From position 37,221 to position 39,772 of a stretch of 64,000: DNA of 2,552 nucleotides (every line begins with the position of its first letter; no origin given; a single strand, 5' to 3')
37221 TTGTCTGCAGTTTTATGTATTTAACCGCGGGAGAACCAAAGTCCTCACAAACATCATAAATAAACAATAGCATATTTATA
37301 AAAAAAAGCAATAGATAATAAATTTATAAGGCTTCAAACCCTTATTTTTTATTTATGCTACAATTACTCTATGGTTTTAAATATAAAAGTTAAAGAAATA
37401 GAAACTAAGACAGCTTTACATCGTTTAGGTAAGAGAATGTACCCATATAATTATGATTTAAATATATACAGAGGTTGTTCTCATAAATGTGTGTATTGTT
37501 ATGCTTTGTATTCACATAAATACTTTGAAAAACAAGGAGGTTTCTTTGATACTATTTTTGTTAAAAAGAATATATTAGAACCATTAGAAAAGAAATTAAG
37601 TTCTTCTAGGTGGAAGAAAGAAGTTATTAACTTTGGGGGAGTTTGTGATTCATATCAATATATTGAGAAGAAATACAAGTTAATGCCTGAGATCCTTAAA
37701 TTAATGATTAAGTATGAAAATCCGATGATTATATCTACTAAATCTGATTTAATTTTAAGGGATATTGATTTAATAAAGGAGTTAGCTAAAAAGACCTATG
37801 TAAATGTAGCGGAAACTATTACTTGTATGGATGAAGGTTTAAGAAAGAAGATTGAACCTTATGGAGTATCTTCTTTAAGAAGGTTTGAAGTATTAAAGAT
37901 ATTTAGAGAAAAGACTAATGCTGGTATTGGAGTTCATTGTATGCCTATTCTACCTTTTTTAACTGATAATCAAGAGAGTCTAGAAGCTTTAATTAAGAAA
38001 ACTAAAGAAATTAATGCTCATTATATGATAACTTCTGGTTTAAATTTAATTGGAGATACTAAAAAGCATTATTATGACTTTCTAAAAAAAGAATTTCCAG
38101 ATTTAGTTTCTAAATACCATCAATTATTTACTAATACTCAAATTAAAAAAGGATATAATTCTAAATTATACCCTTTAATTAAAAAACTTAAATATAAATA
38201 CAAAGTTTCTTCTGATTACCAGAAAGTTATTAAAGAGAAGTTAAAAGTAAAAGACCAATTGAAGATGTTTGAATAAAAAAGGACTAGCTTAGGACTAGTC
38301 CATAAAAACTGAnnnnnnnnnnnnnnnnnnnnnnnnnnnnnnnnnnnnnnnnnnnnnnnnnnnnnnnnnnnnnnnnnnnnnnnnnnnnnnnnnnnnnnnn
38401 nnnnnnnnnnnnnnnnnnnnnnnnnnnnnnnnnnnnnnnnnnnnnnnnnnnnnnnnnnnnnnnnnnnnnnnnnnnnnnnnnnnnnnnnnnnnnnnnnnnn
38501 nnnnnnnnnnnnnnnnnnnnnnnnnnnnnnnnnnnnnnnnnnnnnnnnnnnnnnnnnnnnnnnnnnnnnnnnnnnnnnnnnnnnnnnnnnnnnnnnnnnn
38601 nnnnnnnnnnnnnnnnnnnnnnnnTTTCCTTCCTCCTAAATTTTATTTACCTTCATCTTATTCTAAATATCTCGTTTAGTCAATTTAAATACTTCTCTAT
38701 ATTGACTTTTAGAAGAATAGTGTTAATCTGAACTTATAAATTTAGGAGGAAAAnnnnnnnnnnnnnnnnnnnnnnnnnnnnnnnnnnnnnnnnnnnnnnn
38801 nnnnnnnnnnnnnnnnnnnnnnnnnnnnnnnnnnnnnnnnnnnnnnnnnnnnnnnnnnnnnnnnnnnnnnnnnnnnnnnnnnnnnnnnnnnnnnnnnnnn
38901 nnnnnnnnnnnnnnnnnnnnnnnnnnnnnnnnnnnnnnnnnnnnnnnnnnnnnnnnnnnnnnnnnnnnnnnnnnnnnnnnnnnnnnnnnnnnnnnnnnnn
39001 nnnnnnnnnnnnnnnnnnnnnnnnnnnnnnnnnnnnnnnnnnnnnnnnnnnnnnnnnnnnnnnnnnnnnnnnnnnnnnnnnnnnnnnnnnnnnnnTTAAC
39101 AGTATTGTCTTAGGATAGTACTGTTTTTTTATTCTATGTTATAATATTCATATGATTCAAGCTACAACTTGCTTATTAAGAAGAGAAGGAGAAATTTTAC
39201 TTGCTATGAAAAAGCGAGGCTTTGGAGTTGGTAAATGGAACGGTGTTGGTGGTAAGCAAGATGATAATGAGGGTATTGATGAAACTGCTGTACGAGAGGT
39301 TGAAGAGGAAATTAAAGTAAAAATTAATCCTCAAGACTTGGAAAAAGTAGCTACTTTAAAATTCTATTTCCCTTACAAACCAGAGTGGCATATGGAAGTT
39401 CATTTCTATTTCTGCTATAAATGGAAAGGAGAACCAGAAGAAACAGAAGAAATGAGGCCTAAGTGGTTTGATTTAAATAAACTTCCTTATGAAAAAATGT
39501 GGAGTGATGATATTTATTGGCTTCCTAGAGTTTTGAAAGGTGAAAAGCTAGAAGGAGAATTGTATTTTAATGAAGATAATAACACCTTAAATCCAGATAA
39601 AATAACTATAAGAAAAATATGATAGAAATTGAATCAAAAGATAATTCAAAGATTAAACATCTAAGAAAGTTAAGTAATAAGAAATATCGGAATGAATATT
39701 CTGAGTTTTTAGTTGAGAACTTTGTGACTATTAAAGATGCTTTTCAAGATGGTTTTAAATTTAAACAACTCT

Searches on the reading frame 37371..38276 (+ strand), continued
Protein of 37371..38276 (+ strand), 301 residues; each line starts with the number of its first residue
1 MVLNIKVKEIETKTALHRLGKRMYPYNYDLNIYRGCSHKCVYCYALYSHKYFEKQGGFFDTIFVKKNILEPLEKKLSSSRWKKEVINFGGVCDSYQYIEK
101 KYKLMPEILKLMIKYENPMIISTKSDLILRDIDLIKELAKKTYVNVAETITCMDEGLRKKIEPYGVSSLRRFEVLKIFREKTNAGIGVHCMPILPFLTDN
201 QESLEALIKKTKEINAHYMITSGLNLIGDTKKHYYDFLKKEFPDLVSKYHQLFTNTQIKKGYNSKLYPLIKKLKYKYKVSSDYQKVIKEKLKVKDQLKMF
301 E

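Call 82: predict_structure(alignment_id=A5)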
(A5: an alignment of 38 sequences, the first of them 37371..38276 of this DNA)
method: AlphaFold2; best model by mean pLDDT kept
length: 301 residues; sequences in the alignment: 38
mean_pLDDT: 88.8   pTM: 0.88
mean pLDDT of the five models: 88.8, 87.5, 86.5, 85.8, 85.7
residues with pLDDT >= 90: 204; 70-90: 64; 50-70: 21; < 50: 12
segments of 3 or more residues with pLDDT < 50: 294-301
pLDDT, mean of each block of 10 residues (from residue 1): 78 89 80 87 63 66 93 97 89 88 97 97 96 98 96 96 94 98 96 94 98 97 85 92 96 83 92 97 87 51 40
secondary structure, 60 per line:
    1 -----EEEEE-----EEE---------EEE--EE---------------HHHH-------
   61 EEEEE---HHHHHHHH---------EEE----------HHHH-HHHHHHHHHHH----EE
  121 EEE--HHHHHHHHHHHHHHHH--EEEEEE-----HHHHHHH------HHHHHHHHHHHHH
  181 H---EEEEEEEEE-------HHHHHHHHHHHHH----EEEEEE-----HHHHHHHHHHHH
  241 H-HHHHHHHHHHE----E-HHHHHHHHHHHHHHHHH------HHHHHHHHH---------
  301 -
elements in order: E6-10 E16-18 E28-30 H50-53 E61-65 H69-76 E86-88 H99-102 H104-114 E119-123 H126-141 E144-149 H155-161 H168-181 E185-193 H201-213 E218-223 H229-241 H243-252 H260-276 H283-291

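Call 84: fold_search(model_id=the predicted structure, library=pdb)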
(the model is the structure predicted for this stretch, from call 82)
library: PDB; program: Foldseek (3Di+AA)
matches with E <= 10: 1268; with E <= 0.001: 38
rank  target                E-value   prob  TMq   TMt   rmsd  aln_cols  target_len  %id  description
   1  4k9r                  4.6e-09  1.00  0.66  0.59   4.6       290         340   12  Spore photoproduct lyase Y98F mutant (released 2013-05-08)
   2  4fhc                  6.6e-09  1.00  0.67  0.60   4.4       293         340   12  Spore photoproduct lyase (released 2012-07-18)
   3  4rh0                  8.5e-09  1.00  0.66  0.59   4.6       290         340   12  Spore photoproduct lyase C140A/S76C mutant with bound AdoMet (released 2014-10-22)
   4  4fhf                  2.2e-08  1.00  0.67  0.60   4.2       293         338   12  Spore photoproduct lyase C140A mutant with dinucleoside spore photoproduct (released 2012-07-18)
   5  4fhg                  2.2e-08  1.00  0.66  0.59   4.6       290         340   13  Spore photoproduct lyase C140S mutant (released 2012-07-18)
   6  4fhe                  6.7e-08  1.00  0.66  0.59   4.5       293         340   12  Spore photoproduct lyase C140A mutant (released 2012-07-18)
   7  3c8f                  1.0e-07  1.00  0.57  0.68   5.5       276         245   16  4Fe-4S-Pyruvate formate-lyase Activating Enzyme with partially disordered AdoMet (released 2008-10-28)
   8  8fo0                  7.2e-07  1.00  0.56  0.68   5.6       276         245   15  The structure of a crystallizable variant of E. coli pyruvate formate-lyase activating enzyme bound to a partially cleav (released 2023-05-24)
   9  9n1b                  3.3e-06  1.00  0.48  0.25   4.2       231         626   15  Crystal structure of CysS from Corallococcus sp. CA054B with 5'-deoxyadenosine, methionine, and pantetheinylated 3-metho (released 2026-01-28)
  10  9n1c                  8.3e-06  1.00  0.48  0.25   4.5       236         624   15  Crystal structure of CysS from Corallococcus sp. CA054B with 5'-deoxyadenosine, methionine, and pantetheinylated 3-ethox (released 2026-01-28)
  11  9n1d                  1.3e-05  1.00  0.46  0.25   5.3       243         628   15  Crystal structure of CysS from Corallococcus sp. CA054B with 5'-deoxyadenosine and methionine bound (released 2026-01-28)
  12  6efn                  3.7e-05  1.00  0.45  0.36   9.8       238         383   13  Structure of a RiPP maturase, SkfB (released 2018-10-24)
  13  7qbu_A                4.5e-05  1.00  0.41  0.31  10.9       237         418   17  B12-dependent radical SAM methyltransferase, Mmp10 with [4Fe-4S] cluster, cobalamin, and S-methyl-5'-thioadenosine bou (released 2022-02-02)
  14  9ccb                  5.1e-05  1.00  0.48  0.36  13.1       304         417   11  X-ray crystal structure of methyl-coenzyme M reductase glutamine methylase (MgmA) from Methanothermobacter marburgensis  (released 2025-01-01)
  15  7qbt_D                7.9e-05  1.00  0.47  0.36  10.4       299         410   15  B12-dependent radical SAM methyltransferase, Mmp10 with [4Fe-4S] cluster, cobalamin, and S-methyl-5'-thioadenosine bou (released 2022-02-02)
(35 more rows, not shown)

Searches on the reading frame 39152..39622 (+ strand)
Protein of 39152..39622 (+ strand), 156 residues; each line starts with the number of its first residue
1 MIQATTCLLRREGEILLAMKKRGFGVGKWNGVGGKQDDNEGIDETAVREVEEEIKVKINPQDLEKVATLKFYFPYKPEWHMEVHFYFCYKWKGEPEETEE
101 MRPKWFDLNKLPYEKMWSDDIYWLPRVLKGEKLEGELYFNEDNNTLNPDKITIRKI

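Call 3: search_protein_families(library=pfam, proteins=[window:39152-39622:+], max_evalue=0.01)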
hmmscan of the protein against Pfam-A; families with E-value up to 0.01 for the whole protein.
window:39152-39622:+ (156 aa): 2 families
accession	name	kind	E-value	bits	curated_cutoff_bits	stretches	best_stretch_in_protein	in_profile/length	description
PF00293.34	NUDIX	-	4.6e-16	59.5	21.1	1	6-126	7-133/134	NUDIX domain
PF14815.12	NUDIX_4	-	0.0022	18.2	35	1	6-111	2-98/113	NUDIX domain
